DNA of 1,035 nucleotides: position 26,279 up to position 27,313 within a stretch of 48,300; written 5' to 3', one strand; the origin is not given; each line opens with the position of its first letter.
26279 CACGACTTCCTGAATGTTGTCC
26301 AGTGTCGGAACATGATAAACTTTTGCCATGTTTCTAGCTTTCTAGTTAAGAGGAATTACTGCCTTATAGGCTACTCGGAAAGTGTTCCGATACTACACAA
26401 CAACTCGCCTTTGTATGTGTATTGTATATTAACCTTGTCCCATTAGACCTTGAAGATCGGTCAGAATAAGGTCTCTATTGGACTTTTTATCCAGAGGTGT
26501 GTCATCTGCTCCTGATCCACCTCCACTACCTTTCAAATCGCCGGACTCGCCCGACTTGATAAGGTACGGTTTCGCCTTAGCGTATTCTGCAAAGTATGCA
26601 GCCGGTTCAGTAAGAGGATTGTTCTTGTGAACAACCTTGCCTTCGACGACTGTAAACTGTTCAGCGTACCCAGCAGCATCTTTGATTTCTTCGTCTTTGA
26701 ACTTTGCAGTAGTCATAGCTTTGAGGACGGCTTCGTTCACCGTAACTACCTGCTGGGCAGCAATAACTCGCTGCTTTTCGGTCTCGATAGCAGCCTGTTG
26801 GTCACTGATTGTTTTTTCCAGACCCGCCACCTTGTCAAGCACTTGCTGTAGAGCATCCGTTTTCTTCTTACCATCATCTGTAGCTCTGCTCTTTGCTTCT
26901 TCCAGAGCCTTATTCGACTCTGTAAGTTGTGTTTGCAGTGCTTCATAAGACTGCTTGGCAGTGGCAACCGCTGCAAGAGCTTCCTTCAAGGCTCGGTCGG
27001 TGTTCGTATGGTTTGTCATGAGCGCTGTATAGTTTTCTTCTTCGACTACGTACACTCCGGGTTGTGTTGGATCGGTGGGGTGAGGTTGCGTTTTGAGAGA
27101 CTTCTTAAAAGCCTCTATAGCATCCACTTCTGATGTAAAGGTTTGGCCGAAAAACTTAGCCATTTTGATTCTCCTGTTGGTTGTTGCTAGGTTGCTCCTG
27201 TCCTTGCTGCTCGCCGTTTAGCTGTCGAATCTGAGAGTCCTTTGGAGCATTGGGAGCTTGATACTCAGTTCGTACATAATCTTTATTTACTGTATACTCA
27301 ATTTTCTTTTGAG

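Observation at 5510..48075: Massively over-represented, orientation-biased 9-mer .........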

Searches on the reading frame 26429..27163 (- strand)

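Call 41: search_protein_families(library=pfam, proteins=[window:26429-27163:-], max_evalue=0.01)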
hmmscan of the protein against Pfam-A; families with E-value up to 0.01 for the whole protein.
window:26429-27163:- (244 aa): 2 families
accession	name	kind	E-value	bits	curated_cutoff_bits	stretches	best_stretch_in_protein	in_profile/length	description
PF06810.17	Phage_scaffold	-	6.8e-05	23.3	35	1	40-208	11-156/170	Phage capsid assembly scaffolding protein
PF17749.6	MIP-T3_C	-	0.005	17.3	25.8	1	73-138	80-145/154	Microtubule-binding protein MIP-T3 C-terminal region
